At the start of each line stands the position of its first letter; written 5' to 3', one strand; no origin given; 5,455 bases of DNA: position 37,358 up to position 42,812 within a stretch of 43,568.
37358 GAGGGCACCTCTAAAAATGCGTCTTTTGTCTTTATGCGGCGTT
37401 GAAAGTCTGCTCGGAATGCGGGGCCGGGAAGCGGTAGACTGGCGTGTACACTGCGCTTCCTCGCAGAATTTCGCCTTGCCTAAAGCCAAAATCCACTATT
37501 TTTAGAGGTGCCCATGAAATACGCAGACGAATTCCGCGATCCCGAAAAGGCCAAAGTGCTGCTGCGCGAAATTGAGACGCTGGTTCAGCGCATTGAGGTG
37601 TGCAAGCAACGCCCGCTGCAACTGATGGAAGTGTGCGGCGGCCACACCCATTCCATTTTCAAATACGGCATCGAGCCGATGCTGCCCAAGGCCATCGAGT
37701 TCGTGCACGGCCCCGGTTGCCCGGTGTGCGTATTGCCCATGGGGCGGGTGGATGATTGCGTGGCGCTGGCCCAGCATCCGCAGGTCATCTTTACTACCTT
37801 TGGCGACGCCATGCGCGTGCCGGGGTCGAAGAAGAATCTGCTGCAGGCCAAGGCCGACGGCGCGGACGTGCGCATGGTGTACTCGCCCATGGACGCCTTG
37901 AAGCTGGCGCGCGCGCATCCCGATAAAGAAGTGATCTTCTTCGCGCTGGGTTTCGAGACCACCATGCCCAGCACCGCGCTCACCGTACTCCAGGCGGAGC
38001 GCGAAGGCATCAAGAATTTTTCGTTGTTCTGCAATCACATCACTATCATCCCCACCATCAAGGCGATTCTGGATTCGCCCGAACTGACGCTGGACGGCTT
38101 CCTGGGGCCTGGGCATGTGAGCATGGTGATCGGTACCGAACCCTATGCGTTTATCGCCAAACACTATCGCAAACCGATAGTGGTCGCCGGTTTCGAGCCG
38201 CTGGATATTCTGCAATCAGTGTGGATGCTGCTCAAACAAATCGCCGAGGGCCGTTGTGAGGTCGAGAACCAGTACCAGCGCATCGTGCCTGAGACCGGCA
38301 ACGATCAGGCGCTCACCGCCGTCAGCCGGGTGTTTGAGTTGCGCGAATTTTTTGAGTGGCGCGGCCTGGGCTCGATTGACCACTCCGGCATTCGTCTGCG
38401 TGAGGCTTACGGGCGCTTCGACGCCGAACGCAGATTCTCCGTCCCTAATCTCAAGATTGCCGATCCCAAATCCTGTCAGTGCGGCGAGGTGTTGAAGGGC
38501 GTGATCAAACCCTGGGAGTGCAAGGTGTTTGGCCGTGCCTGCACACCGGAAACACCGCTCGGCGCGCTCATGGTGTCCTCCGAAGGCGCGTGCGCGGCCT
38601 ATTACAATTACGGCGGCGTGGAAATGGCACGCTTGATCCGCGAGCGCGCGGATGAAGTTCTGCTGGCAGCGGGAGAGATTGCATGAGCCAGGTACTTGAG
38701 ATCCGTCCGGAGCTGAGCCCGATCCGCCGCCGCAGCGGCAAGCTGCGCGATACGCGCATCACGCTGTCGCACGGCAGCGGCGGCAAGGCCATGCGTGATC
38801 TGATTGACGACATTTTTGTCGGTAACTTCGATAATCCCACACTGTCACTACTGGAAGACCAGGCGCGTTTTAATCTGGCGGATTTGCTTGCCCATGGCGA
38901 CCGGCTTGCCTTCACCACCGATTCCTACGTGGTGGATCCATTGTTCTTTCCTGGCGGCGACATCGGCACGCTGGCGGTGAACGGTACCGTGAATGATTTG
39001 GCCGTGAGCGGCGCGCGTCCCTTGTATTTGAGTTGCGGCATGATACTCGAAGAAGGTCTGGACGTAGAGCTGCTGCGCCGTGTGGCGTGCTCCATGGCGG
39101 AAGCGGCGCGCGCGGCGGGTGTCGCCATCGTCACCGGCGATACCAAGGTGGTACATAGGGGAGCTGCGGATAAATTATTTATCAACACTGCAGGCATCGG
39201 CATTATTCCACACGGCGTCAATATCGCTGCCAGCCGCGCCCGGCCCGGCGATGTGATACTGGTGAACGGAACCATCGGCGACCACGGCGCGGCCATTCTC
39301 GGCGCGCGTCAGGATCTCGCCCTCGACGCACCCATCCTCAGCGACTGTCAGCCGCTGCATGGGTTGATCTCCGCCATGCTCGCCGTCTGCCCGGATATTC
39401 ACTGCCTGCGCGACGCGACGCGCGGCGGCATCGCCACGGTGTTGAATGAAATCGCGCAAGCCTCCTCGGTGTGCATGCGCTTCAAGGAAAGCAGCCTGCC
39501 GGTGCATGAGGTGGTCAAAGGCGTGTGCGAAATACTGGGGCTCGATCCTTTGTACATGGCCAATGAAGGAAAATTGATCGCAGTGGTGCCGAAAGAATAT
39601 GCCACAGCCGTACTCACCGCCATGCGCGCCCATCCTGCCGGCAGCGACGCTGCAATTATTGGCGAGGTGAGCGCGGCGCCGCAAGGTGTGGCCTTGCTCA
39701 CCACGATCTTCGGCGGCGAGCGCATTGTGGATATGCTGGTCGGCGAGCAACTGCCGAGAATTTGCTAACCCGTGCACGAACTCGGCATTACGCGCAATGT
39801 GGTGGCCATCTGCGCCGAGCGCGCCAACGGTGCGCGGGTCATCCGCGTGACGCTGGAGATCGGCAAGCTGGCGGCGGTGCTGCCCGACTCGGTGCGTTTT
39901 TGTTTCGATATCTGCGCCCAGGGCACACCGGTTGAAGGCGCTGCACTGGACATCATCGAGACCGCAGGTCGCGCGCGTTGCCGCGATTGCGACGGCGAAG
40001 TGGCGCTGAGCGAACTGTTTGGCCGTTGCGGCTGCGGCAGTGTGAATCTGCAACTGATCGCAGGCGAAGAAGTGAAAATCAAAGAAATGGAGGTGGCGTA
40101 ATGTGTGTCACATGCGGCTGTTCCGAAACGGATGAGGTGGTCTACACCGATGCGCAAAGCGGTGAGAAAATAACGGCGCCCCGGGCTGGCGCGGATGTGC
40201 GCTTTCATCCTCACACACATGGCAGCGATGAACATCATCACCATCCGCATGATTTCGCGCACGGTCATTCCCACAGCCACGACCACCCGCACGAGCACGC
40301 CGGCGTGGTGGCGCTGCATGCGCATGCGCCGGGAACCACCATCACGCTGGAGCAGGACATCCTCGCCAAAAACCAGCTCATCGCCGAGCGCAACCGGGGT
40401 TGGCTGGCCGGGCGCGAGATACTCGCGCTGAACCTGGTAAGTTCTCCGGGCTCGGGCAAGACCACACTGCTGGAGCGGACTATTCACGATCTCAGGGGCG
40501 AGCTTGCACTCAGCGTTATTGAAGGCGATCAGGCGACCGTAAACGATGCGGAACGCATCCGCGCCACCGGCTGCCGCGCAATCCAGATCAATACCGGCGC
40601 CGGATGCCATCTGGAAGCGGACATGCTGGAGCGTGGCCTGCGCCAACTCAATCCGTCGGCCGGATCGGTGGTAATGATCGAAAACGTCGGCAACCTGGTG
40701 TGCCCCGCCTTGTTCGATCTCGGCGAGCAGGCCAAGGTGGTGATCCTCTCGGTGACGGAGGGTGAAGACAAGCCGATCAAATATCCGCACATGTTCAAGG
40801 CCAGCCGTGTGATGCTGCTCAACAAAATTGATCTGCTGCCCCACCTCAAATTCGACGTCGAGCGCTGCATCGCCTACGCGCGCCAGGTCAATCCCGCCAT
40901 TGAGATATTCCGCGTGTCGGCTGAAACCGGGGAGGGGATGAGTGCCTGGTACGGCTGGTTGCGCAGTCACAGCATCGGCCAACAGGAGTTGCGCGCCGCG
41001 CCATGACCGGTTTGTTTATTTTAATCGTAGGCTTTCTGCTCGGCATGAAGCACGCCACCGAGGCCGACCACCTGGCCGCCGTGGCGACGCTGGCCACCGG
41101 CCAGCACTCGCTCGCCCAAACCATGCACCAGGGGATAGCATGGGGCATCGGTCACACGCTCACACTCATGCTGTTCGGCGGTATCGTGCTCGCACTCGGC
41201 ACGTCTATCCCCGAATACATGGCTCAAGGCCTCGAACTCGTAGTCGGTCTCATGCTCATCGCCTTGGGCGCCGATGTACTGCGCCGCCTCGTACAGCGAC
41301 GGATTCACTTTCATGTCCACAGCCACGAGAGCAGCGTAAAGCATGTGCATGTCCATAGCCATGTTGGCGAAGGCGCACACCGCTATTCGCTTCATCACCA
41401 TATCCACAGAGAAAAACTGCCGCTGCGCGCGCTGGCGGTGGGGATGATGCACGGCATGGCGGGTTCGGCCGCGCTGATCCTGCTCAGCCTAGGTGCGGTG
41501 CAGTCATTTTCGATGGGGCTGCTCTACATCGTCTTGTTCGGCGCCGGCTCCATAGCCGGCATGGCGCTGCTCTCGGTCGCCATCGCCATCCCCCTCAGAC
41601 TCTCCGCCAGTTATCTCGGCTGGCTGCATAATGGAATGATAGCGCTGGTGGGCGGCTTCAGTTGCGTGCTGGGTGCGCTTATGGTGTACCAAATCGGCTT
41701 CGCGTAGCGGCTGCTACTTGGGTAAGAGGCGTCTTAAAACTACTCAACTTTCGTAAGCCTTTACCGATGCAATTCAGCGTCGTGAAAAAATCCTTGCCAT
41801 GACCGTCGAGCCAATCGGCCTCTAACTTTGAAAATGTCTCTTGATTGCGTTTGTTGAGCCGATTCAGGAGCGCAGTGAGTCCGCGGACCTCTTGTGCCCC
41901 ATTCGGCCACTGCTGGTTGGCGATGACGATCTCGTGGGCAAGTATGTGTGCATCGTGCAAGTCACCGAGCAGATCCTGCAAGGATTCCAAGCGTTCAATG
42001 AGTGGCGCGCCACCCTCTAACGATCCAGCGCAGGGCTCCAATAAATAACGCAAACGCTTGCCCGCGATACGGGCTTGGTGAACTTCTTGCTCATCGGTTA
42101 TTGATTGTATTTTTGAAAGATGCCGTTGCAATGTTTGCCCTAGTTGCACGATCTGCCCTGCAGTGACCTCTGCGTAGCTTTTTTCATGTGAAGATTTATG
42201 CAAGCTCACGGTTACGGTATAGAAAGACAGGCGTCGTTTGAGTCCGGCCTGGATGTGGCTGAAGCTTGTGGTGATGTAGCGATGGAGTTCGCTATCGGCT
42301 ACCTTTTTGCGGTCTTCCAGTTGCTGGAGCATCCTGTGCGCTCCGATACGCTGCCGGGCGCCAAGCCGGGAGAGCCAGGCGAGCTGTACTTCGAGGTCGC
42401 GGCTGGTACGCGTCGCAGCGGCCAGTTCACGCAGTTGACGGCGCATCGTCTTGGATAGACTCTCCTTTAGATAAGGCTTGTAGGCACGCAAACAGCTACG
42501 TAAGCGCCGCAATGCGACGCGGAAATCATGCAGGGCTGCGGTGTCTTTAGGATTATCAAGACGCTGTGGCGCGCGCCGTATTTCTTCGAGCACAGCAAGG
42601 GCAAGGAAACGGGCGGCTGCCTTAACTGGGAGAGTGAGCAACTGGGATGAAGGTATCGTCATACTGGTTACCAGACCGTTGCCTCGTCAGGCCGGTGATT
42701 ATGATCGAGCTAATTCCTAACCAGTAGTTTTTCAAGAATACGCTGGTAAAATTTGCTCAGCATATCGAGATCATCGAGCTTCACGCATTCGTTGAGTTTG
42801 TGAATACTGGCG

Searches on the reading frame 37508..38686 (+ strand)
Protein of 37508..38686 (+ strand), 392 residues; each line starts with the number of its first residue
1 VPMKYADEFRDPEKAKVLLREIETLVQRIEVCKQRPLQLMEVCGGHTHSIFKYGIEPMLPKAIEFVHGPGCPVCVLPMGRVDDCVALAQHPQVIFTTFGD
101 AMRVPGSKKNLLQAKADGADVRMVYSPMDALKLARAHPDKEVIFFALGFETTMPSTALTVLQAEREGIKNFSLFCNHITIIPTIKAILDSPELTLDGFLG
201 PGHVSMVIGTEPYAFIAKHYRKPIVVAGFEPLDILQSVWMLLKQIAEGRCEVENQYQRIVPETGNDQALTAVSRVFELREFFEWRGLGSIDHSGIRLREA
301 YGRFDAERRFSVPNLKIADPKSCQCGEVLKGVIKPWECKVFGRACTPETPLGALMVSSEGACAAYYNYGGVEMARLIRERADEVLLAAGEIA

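Call 30: search_protein_families(library=pfam, proteins=[window:37508-38686:+], max_evalue=0.01)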
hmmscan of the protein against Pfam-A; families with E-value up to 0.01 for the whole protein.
window:37508-38686:+ (392 aa): 1 family
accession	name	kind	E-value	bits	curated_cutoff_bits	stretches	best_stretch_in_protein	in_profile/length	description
PF01924.21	HypD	-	1e-158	528.5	25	1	22-369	3-351/351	Hydrogenase formation hypA family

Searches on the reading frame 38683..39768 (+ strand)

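Call 30: search_protein_families(library=pfam, proteins=[window:38683-39768:+], max_evalue=0.01)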
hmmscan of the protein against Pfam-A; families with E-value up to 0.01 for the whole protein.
window:38683-39768:+ (361 aa): 2 families
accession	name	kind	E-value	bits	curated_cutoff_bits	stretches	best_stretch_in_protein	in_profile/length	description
PF02769.27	AIRS_C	-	3.3e-27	96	23.1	1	187-335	1-151/156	AIR synthase related protein, C-terminal domain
PF00586.29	AIRS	-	1.7e-23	83.6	24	1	70-175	10-112/112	AIR synthase related protein, N-terminal domain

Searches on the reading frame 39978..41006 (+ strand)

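Call 67: search_protein_families(library=pfam, proteins=[window:39978-41006:+], max_evalue=1)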
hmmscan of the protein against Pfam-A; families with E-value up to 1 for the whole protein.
window:39978-41006:+ (342 aa): 5 families
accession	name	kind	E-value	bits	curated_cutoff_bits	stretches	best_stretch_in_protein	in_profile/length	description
PF02492.25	cobW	-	3.9e-22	79.1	20.7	1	152-311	4-179/180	CobW/HypB/UreG, nucleotide-binding domain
PF13401.12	AAA_22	-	0.035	14.9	27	1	154-243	11-99/130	AAA domain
PF03205.20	MobB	-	0.076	13.3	26.6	1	151-177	2-29/133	Molybdopterin guanine dinucleotide synthesis protein B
PF10986.14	ZrgA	-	0.12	12.8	27.4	1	60-115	53-108/161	ZrgA family zinc uptake protein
PF03266.21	NTPase_1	-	0.17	12.2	23.9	1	155-256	6-100/168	NTPase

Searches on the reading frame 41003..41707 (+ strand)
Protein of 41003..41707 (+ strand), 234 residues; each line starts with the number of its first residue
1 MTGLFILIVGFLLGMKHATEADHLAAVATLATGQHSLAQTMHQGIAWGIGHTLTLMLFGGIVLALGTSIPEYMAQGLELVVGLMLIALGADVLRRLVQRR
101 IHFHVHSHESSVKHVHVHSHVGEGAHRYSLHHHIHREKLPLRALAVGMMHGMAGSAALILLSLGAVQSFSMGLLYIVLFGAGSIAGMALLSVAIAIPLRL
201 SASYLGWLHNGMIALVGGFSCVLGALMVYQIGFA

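Call 30: search_protein_families(library=pfam, proteins=[window:41003-41707:+], max_evalue=0.01)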
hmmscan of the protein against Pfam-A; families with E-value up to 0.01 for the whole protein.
window:41003-41707:+ (234 aa): 1 family
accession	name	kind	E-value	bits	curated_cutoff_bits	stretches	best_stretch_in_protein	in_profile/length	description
PF03824.22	NicO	-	8e-06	25.8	27.7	1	5-220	3-226/287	High-affinity nickel-transport protein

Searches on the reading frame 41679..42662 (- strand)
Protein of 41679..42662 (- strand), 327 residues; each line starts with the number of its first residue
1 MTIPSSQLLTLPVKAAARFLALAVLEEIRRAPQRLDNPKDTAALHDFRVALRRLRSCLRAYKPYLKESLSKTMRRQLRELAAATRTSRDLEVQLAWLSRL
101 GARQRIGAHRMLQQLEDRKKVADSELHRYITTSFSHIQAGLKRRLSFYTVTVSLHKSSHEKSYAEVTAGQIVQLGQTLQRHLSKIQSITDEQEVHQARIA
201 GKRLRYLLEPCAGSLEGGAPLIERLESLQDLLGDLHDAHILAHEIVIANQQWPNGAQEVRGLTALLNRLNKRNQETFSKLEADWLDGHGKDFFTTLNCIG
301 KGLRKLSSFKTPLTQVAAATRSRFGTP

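Call 30: search_protein_families(library=pfam, proteins=[window:41679-42662:-], max_evalue=0.01)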
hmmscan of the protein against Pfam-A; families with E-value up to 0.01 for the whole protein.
window:41679-42662:- (327 aa): 1 family
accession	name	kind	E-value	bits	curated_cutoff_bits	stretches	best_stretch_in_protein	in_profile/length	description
PF05235.19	CHAD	-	3.5e-34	119.2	25.6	1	24-243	6-225/228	CHAD domain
